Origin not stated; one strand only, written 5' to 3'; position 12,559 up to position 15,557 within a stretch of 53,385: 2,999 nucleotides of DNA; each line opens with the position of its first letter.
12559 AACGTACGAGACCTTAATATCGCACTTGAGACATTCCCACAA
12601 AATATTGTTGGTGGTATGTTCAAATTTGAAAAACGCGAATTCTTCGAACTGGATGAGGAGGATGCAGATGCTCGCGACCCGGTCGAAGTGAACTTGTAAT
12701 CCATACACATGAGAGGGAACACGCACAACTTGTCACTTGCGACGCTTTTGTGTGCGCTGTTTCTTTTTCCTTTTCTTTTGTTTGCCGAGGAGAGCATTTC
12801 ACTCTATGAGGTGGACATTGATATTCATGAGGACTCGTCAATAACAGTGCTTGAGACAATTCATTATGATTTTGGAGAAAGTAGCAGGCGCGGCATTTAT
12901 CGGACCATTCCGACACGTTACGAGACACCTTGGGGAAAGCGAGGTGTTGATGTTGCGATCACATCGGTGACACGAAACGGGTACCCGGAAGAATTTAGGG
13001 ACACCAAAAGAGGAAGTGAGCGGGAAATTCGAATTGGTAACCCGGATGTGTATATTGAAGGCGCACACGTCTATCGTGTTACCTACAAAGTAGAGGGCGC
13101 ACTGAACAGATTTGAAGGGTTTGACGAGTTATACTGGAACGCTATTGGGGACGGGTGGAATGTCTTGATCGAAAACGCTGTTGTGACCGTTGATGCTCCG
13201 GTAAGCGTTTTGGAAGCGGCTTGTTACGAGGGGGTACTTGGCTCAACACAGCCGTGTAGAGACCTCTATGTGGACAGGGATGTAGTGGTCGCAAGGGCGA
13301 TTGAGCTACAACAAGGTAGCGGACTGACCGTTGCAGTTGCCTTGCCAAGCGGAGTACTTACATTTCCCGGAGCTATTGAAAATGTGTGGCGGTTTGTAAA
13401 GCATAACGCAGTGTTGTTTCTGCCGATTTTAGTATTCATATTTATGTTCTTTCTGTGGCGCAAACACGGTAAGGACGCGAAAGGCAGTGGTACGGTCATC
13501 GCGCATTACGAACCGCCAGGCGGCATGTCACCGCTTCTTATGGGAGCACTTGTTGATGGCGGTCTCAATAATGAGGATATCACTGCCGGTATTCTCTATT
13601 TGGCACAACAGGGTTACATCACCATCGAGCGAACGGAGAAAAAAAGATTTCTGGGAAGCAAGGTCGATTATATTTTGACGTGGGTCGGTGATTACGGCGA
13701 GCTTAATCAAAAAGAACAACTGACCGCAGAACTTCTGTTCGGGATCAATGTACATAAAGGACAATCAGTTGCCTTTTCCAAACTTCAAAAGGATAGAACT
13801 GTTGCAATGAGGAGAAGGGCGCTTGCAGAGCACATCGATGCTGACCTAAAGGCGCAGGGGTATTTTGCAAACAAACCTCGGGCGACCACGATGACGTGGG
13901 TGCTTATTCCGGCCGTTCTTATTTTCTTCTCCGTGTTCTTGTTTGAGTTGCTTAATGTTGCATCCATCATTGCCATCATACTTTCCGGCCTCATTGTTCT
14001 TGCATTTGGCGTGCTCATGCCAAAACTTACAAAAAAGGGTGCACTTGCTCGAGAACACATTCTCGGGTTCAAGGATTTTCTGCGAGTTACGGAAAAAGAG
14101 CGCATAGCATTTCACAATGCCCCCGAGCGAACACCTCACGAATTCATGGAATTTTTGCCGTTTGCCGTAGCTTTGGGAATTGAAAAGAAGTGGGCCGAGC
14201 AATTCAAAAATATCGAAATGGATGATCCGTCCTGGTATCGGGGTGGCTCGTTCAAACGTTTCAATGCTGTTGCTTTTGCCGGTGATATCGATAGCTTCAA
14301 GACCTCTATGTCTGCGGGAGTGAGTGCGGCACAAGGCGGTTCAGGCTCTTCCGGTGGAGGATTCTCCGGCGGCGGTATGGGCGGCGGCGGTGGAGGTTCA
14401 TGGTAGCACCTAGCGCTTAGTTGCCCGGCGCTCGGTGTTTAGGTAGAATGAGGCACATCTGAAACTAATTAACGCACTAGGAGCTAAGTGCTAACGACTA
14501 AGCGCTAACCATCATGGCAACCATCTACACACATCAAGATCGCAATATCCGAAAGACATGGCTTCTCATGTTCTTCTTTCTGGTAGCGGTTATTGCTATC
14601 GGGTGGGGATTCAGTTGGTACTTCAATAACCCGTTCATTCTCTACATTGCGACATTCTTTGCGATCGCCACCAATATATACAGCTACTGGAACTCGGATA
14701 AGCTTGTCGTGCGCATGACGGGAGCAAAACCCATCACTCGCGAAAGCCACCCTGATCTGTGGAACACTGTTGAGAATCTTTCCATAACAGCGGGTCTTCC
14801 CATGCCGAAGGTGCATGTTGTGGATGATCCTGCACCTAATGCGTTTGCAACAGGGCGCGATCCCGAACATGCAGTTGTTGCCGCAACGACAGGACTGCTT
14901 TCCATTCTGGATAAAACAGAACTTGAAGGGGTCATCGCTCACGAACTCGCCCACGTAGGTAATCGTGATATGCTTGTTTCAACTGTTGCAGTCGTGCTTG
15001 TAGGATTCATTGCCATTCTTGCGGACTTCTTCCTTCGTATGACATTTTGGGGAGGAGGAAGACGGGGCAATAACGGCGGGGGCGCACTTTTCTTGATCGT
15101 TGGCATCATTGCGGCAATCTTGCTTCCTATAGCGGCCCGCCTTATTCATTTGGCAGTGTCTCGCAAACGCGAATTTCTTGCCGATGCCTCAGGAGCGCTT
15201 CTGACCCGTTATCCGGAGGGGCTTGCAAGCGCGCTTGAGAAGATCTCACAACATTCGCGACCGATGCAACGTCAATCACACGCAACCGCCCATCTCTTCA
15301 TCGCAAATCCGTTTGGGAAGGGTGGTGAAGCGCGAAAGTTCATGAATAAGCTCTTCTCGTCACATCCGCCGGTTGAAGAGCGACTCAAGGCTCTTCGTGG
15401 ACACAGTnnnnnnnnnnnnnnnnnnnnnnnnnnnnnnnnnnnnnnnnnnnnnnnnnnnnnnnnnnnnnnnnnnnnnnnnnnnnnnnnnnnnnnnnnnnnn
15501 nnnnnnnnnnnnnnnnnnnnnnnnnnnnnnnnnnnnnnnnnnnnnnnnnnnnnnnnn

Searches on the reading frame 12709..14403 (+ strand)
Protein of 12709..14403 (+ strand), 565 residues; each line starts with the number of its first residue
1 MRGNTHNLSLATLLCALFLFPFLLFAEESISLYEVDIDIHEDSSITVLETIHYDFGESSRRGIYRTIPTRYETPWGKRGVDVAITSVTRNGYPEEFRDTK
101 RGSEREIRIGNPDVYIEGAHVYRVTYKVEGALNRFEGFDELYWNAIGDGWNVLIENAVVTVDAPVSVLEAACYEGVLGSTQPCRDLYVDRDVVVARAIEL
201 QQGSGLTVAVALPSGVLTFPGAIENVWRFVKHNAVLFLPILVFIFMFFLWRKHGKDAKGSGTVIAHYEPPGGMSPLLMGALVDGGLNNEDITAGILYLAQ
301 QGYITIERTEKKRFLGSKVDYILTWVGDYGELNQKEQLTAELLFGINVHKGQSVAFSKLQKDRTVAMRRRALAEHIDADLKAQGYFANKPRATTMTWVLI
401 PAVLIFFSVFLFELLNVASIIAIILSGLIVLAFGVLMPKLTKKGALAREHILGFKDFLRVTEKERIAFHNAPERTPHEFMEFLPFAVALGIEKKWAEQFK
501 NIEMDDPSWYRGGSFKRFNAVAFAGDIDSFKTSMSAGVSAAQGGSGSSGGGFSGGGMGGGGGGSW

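Call 66: search_protein_families(library=pfam, proteins=[window:12709-14403:+], max_evalue=0.01)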
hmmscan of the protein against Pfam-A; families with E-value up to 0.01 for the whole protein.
window:12709-14403:+ (565 aa): 2 families
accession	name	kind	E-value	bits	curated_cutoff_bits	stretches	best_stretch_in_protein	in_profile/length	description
PF20990.2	DUF2207_C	-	4.6e-38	131.8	33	1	266-499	5-247/247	Predicted membrane protein (DUF2207) C-terminal domain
PF09972.14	DUF2207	-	3.8e-28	99.3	24.4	1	29-210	1-170/172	Predicted membrane protein (DUF2207) N-terminal domain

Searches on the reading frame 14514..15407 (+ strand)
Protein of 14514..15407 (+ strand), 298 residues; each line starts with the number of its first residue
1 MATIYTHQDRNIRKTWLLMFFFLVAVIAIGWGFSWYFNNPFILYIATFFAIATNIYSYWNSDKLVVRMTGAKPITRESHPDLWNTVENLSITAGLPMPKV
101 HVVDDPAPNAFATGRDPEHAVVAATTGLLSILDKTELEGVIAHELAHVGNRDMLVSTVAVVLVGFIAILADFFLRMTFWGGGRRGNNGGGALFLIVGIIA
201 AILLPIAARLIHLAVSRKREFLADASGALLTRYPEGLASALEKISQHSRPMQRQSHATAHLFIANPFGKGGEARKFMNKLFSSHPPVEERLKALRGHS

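Call 56: find_related_loci(query=window:14514-15407:+, collection=metagenome_contigs, flank=5000)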
Query window:14514-15407:+ (298 aa) in metagenome_contigs; peptide patterns used: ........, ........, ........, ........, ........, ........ (x = any residue, [..] = any of these).
600 stretches matched a pattern (row limit reached: there are more); 547 encode a relative of the query (tblastn E <= 1e-3); the best 80 are kept; 80 distinct loci.
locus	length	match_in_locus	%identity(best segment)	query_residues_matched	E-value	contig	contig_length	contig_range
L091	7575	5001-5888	68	1-295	3e-133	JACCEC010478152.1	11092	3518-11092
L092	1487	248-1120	69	2-294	1e-143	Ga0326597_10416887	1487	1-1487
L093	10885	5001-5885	64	1-296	4e-128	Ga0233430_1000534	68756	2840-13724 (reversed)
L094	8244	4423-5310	64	5-297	4e-127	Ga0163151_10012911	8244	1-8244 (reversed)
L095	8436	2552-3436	63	1-296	1e-126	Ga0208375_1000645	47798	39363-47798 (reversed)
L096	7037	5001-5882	66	1-295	2e-126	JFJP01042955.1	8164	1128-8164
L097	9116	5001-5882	64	1-296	1e-126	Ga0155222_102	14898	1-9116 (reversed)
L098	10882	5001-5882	62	1-296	1e-125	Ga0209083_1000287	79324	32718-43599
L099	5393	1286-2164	64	1-296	1e-124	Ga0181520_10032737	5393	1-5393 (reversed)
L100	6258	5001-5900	65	1-296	5e-124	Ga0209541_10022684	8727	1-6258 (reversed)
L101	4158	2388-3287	63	1-296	4e-125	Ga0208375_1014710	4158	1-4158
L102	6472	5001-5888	64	1-296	6e-123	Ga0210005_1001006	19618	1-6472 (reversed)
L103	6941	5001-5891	64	1-297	1e-122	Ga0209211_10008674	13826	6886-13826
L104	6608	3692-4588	63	1-298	1e-122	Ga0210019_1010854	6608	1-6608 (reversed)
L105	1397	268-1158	62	1-296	9e-133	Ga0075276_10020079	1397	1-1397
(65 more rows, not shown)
